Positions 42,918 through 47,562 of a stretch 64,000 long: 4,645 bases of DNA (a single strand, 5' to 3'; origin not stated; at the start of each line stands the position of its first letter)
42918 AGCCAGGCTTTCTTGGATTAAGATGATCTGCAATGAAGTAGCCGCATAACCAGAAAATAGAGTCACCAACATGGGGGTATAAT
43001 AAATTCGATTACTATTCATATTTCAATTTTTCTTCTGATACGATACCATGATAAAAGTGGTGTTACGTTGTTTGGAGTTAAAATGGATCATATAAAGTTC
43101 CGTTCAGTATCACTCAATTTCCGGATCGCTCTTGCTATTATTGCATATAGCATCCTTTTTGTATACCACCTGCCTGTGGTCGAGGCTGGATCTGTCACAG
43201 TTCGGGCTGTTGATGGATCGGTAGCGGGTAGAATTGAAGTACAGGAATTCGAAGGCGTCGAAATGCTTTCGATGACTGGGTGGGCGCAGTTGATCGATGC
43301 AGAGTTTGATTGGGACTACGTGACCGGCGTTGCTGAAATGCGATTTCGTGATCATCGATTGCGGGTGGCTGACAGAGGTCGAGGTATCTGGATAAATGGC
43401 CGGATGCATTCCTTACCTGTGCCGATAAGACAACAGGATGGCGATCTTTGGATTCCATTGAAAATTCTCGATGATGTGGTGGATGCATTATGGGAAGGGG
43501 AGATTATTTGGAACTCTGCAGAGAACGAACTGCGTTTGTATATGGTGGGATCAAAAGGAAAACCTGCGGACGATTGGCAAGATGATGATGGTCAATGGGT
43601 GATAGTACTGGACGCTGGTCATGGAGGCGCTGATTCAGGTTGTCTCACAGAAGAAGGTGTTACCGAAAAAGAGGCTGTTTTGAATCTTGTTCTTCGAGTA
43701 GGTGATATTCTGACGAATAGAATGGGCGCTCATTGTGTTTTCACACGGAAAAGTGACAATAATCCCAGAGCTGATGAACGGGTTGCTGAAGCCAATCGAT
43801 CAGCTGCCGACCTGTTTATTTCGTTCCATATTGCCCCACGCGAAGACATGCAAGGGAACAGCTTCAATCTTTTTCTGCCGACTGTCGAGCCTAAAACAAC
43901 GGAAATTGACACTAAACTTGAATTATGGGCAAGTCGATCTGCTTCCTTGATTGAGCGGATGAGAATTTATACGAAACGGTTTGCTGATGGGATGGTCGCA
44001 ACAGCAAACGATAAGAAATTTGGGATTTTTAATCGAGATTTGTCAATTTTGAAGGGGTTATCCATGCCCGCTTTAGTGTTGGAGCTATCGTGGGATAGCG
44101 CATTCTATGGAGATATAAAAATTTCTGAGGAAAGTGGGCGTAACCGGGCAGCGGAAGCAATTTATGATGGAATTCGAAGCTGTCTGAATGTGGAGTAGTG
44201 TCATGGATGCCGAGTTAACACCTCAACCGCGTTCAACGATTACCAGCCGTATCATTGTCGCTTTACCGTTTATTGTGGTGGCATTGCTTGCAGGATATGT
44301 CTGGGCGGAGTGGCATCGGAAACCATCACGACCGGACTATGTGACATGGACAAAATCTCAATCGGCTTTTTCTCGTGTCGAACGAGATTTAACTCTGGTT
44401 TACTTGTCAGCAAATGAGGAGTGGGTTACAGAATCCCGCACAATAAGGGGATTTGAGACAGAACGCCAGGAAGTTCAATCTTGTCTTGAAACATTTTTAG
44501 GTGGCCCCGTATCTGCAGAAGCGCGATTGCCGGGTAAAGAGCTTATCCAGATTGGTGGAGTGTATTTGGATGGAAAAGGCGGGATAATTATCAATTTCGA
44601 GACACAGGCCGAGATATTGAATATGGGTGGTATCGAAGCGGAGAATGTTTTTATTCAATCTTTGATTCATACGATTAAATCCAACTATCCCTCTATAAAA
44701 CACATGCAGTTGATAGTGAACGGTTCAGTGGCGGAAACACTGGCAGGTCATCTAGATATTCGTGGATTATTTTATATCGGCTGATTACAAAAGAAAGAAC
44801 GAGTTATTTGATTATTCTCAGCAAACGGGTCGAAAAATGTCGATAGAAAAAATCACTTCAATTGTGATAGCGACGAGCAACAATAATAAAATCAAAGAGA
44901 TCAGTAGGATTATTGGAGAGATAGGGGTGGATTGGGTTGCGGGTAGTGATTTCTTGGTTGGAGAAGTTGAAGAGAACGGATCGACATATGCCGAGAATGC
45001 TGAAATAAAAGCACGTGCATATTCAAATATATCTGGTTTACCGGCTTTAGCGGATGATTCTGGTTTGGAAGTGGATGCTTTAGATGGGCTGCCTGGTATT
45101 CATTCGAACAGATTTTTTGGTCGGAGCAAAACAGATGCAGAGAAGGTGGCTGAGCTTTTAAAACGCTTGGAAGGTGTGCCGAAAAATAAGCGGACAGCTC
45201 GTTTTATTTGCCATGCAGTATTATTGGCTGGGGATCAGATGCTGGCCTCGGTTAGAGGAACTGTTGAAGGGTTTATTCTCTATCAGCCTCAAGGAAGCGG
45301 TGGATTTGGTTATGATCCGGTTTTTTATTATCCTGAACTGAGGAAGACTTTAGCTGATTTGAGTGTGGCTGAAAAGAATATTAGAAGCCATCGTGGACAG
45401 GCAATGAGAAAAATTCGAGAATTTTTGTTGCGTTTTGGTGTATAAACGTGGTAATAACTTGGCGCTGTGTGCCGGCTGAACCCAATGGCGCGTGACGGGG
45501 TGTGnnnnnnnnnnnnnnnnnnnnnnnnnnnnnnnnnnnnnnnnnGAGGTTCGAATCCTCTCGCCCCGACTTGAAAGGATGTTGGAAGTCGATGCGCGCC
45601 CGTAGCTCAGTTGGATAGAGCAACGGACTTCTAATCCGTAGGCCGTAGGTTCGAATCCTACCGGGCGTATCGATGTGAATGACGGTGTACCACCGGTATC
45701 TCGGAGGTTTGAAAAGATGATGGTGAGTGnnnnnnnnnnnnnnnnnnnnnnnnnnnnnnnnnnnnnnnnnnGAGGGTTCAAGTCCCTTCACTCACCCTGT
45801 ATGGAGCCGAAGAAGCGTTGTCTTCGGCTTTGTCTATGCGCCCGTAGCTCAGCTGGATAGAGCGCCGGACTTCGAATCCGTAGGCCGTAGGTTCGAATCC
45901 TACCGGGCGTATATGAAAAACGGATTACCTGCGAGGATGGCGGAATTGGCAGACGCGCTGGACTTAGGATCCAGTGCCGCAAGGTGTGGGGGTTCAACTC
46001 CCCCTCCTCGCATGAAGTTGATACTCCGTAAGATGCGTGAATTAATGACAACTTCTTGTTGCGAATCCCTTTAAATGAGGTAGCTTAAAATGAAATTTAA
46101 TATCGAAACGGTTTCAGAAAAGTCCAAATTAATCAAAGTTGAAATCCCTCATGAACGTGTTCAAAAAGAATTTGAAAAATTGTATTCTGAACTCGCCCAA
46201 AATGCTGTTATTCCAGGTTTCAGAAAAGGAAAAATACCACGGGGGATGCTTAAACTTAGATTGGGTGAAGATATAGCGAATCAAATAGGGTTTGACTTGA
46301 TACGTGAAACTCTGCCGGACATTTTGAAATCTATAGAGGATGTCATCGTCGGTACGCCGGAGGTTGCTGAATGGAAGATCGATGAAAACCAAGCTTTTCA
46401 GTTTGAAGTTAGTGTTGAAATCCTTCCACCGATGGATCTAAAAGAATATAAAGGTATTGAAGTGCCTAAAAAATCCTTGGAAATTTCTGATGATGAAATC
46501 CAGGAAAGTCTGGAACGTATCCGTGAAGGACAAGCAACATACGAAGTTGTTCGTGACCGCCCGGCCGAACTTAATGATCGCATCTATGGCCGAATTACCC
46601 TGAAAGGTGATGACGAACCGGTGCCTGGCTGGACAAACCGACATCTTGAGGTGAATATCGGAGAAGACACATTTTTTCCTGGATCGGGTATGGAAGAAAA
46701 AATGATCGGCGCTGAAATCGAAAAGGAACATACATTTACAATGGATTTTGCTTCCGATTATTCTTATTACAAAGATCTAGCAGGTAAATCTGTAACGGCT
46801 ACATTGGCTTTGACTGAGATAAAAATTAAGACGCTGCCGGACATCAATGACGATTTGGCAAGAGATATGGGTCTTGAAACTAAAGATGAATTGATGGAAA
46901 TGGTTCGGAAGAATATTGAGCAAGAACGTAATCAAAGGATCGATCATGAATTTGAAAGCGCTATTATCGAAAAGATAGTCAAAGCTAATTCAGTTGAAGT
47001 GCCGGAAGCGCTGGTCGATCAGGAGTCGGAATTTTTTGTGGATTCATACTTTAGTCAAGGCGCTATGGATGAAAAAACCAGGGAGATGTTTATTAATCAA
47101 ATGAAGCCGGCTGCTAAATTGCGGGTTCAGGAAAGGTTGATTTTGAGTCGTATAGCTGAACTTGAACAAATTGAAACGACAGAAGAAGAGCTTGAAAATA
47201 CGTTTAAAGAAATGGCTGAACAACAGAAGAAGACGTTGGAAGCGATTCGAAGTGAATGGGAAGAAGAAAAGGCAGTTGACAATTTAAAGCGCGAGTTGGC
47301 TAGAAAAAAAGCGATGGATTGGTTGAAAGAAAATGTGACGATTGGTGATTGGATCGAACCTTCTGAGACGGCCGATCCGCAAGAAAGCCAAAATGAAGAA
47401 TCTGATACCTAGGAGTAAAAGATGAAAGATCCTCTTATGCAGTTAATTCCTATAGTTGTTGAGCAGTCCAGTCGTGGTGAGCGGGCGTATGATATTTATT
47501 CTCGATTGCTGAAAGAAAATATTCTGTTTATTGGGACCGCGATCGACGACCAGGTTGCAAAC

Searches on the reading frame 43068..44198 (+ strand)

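Call 58: search_protein_families(library=pfam, proteins=[window:43068-44198:+], max_evalue=0.00001)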
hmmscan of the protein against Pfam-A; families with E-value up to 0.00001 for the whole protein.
window:43068-44198:+ (376 aa): 1 family
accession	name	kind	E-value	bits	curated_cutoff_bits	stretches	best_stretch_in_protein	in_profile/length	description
PF01520.23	Amidase_3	-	2.2e-26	93.4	27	1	179-370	1-173/174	N-acetylmuramoyl-L-alanine amidase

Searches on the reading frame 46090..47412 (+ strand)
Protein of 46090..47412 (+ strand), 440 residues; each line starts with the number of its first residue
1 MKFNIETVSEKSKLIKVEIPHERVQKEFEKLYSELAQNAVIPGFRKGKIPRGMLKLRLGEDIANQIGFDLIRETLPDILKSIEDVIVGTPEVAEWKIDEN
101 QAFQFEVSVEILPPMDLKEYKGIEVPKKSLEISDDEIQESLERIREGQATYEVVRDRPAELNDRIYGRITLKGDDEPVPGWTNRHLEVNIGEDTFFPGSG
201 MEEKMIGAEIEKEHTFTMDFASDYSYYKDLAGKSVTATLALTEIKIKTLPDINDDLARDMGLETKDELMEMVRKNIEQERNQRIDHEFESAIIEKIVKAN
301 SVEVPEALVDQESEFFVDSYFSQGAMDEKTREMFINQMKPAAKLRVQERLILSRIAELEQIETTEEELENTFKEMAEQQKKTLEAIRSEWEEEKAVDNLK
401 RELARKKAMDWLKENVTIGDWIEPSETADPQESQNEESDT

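Call 58: search_protein_families(library=pfam, proteins=[window:46090-47412:+], max_evalue=0.00001)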
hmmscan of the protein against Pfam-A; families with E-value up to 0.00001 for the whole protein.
window:46090-47412:+ (440 aa): 2 families
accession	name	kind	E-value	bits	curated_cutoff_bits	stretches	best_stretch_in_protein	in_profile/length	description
PF05697.18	Trigger_N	-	1.6e-34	119.7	22.2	1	1-144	1-144/144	Bacterial trigger factor protein (TF)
PF05698.19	Trigger_C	-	5.2e-26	92.1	22.7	1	266-414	3-162/162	Bacterial trigger factor protein (TF) C-terminus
